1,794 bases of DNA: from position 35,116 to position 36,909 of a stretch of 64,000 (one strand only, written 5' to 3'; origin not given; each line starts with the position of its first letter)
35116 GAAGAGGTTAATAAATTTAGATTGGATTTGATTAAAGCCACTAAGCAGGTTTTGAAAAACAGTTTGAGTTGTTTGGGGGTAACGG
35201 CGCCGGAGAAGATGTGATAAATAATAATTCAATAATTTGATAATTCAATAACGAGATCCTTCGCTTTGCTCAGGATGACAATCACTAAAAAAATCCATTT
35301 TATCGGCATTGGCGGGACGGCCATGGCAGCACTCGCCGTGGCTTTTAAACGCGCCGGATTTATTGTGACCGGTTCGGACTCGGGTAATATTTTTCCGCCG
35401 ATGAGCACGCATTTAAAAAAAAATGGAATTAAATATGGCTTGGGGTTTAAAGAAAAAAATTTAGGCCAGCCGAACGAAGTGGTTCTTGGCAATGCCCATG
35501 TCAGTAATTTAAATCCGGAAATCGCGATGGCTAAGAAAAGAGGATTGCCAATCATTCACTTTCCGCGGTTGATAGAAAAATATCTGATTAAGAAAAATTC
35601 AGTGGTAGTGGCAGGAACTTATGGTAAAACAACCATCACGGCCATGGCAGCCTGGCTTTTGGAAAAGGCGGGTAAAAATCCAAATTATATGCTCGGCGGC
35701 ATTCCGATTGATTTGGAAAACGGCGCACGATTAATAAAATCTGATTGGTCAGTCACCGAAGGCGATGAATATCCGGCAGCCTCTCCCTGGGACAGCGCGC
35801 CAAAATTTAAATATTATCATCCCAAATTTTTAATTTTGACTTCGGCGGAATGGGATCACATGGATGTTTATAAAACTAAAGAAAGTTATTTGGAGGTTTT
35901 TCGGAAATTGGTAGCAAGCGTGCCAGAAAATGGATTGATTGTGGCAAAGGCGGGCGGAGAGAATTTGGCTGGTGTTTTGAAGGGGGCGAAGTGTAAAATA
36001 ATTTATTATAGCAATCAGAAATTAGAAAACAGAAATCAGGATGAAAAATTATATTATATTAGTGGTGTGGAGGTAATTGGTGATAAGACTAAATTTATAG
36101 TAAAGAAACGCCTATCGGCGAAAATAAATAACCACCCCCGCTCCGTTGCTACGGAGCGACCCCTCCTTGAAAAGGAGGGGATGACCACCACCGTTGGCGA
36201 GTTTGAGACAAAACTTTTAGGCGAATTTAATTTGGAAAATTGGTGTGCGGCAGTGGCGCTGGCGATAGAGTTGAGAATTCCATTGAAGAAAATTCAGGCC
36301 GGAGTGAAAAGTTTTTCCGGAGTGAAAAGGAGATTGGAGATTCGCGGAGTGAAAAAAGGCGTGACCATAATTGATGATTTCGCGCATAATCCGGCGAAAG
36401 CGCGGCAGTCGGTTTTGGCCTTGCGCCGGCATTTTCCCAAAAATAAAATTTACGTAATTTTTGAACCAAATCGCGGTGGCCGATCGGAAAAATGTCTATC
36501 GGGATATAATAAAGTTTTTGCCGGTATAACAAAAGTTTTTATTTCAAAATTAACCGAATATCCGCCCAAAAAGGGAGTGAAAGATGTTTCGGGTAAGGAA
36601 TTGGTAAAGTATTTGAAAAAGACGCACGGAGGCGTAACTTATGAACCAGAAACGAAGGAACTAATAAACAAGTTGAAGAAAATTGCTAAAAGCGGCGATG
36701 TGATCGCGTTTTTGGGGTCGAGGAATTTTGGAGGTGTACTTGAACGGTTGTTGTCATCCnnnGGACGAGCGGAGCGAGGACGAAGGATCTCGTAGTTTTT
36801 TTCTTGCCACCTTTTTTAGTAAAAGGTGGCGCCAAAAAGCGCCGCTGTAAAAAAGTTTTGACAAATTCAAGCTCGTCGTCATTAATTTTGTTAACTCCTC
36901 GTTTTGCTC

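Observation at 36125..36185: GC-rich hairpin pair (family B) inserted in-frame in the Mur ligase gene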

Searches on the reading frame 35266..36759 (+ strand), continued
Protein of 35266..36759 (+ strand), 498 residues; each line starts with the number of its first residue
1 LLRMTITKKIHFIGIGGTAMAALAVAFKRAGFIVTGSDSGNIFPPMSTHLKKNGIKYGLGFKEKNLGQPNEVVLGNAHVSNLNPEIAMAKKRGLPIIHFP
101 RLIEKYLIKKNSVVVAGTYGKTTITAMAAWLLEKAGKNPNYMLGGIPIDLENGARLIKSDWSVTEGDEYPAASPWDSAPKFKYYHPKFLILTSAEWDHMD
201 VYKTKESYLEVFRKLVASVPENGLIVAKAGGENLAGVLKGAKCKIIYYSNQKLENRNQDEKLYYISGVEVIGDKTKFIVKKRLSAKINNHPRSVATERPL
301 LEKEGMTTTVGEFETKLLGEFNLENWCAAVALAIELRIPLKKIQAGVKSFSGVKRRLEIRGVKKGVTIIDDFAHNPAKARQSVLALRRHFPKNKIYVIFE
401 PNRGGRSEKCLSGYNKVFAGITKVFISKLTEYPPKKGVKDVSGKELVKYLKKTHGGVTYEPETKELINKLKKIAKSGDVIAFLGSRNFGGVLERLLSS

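Call 36: find_encoding_contigs(protein=P0020, flank=10000, max_places=1)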
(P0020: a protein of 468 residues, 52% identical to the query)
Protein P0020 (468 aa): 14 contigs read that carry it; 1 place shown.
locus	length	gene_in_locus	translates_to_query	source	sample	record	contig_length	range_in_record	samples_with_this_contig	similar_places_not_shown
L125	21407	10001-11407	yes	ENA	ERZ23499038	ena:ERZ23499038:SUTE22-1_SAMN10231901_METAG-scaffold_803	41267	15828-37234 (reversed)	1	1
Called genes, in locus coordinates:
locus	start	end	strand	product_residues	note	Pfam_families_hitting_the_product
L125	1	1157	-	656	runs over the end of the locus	PF03030:H_PPase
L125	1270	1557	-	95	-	-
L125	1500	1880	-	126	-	PF18810:PBECR2 (weak)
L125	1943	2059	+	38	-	-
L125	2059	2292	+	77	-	-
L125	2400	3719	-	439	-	PF08529:NusA_N, PF13184:KH_NusA_1st, PF26594:KH_NusA_2nd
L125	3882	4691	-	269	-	PF01978:TrmB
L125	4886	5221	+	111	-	-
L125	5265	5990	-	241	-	PF08843:AbiEii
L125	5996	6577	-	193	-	-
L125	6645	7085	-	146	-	PF01668:SmpB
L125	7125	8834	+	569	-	PF03485:Arg_tRNA_synt_N, PF00133:tRNA-synt_1 (faint), PF00750:tRNA-synt_1d, PF05746:DALR_1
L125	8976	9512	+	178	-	PF13274:SocA_Panacea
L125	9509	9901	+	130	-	-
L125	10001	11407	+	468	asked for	PF01225:Mur_ligase, PF08245:Mur_ligase_M, PF02875:Mur_ligase_C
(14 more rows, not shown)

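Call 37: find_encoding_contigs(protein=P0005, flank=10000, max_places=1)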
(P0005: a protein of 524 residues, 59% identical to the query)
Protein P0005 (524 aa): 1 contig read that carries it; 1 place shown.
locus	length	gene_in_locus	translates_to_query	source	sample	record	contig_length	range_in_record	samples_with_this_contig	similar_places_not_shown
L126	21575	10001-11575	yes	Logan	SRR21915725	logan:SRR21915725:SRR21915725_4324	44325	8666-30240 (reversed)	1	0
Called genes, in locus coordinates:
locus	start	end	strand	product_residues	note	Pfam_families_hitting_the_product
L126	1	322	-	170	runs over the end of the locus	-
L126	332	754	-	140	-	-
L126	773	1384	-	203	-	PF04542:Sigma70_r2, PF08281:Sigma70_r4_2, PF04545:Sigma70_r4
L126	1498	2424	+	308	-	PF13353:Fer4_12 (weak), PF04055:Radical_SAM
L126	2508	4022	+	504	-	PF01564:Spermine_synth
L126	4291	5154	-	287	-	PF01261:AP_endonuc_2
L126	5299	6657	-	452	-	PF08529:NusA_N, PF13184:KH_NusA_1st, PF26594:KH_NusA_2nd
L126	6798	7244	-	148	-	PF01668:SmpB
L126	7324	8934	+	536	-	PF03485:Arg_tRNA_synt_N, PF00750:tRNA-synt_1d, PF09334:tRNA-synt_1g (faint), PF05746:DALR_1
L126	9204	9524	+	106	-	-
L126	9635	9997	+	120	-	PF06541:ABC_trans_CmpB (faint)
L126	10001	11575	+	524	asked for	PF01225:Mur_ligase, PF08245:Mur_ligase_M (weak), PF02875:Mur_ligase_C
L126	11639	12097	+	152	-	-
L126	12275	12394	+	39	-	-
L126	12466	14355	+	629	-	PF00664:ABC_membrane, PF00005:ABC_tran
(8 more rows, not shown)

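Call 38: find_encoding_contigs(protein=P0006, flank=10000, max_places=1)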
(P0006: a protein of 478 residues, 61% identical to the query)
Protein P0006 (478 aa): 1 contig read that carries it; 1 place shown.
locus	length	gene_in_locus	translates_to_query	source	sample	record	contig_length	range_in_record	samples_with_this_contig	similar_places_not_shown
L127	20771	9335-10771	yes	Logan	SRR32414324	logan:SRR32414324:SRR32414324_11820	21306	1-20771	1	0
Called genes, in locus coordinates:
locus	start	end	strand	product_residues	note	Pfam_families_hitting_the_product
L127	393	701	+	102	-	PF18908:DUF5663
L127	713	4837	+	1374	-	-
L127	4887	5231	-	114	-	PF00453:Ribosomal_L20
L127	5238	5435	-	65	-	PF01632:Ribosomal_L35p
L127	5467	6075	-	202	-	PF05198:IF3_N, PF00707:IF3_C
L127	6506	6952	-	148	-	PF01668:SmpB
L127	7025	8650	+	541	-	PF03485:Arg_tRNA_synt_N, PF00750:tRNA-synt_1d, PF09334:tRNA-synt_1g (faint), PF05746:DALR_1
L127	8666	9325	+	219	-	PF13671:AAA_33, PF13207:AAA_17 (weak)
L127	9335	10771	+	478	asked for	PF01225:Mur_ligase, PF08245:Mur_ligase_M, PF02875:Mur_ligase_C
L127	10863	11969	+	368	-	PF01098:FTSW_RODA_SPOVE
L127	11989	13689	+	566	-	PF25919:BSH_CusB (faint), PF25917:BSH_RND (faint), PF25984:BSH_YknX (faint), PF25975:CzcB_C (faint), PF25967:RND-MFP_C, PF25989:YknX_C (weak)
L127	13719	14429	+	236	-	PF00005:ABC_tran, PF02463:SMC_N (weak), PF13304:AAA_21 (faint)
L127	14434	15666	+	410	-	PF12704:MacB_PCD, PF02687:FtsX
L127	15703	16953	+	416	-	PF12704:MacB_PCD, PF02687:FtsX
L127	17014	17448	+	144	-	-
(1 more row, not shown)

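Call 67: fold_search(model_id=the predicted structure, library=pdb)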
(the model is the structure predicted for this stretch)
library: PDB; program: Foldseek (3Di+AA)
matches with E <= 10: 1927; with E <= 0.001: 140
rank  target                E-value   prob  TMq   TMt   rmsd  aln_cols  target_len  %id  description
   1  1p3d_B                4.2e-38  1.00  0.81  0.87   3.3       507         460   24  Crystal Structure of UDP-N-acetylmuramic acid:L-alanine ligase (MurC) in Complex with UMA and ANP. (released 2003-07-15)
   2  1p31_B                6.2e-38  1.00  0.81  0.86   3.2       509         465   24  Crystal Structure of UDP-N-acetylmuramic acid:L-alanine Ligase (MurC) from Haemophilus influenzae (released 2003-07-15)
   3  1p31_A                1.2e-37  1.00  0.81  0.87   3.5       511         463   24  Crystal Structure of UDP-N-acetylmuramic acid:L-alanine Ligase (MurC) from Haemophilus influenzae (released 2003-07-15)
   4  1p3d_A                3.7e-37  1.00  0.81  0.86   3.4       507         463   24  Crystal Structure of UDP-N-acetylmuramic acid:L-alanine ligase (MurC) in Complex with UMA and ANP. (released 2003-07-15)
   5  1gqy_B                1.5e-35  1.00  0.81  0.86   3.8       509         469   24  MURC - CRYSTAL STRUCTURE OF THE ENZYME FROM HAEMOPHILUS INFLUENZAE COMPLEXED WITH AMPPCP (released 2003-06-13)
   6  1gqy_A                1.8e-35  1.00  0.80  0.85   3.6       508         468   23  MURC - CRYSTAL STRUCTURE OF THE ENZYME FROM HAEMOPHILUS INFLUENZAE COMPLEXED WITH AMPPCP (released 2003-06-13)
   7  2f00_B                2.4e-35  1.00  0.80  0.82   4.6       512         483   23  Escherichia coli MurC (released 2006-10-24)
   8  2f00_A                1.4e-34  1.00  0.80  0.83   4.8       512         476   22  Escherichia coli MurC (released 2006-10-24)
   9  4hv4_B                1.4e-34  1.00  0.78  0.83   4.7       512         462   22  2.25 Angstrom resolution crystal structure of UDP-N-acetylmuramate--L-alanine ligase (murC) from Yersinia pestis CO92  (released 2012-11-21)
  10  4hv4_A                1.7e-34  1.00  0.80  0.85   4.6       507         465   23  2.25 Angstrom resolution crystal structure of UDP-N-acetylmuramate--L-alanine ligase (murC) from Yersinia pestis CO92  (released 2012-11-21)
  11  9ir6_A                5.4e-33  1.00  0.56  0.60  14.0       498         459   26  Crystal structure of UDP-N-acetylmuramic Acid L-alanine ligase (MurC) from Roseburia faecis in complex with UNAM (released 2025-04-09)
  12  9ir5                  8.4e-33  1.00  0.57  0.61  13.5       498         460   26  Crystal structure of apo-form UDP-N-acetylmuramic Acid L-alanine ligase (MurC) from Roseburia faecis (released 2025-04-09)
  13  9s8i_A                9.4e-33  1.00  0.69  0.75   6.2       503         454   22  Crystal Structure of UDP-N-acetylmuramate-L-alanine ligase (MurC) from Pseudomonas aeruginosa in complex with compound (released 2025-09-17)
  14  3hn7                  9.9e-33  1.00  0.66  0.68   6.6       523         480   24  Crystal structure of a murein peptide ligase mpl (psyc_0032) from psychrobacter arcticus 273-4 at 1.65 A resolution (released 2009-06-16)
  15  9s8i_B                6.3e-32  1.00  0.66  0.71   6.6       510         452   22  Crystal Structure of UDP-N-acetylmuramate-L-alanine ligase (MurC) from Pseudomonas aeruginosa in complex with compound (released 2025-09-17)
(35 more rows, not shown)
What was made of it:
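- The fold matches MurC with TM 0.81-0.87 (call 67).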

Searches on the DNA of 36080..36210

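Call 56: search_rna_families(source=window, start=36080, end=36210, threshold=evalue, max_evalue=10)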
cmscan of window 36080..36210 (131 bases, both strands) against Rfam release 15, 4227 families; matches with E-value up to 10: 3.
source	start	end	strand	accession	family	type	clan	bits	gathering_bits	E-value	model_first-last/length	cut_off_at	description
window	36145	36160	+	RF01325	CRISPR-DR12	Gene; CRISPR;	-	12.2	37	6.3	1-30/30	no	CRISPR RNA direct repeat element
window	36159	36203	-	RF02656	sot0042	Gene; sRNA;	-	10.1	88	1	131-174/174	no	Sense overlapping transcript RNA 0042 (sot)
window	36160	36180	+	RF02972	engA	Cis-reg;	-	10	46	7.5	1-21/101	no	engA RNA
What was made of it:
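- On Rfam RNA families: Only chance-level hits with E >= 1 at 36080-36210 (call 56).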
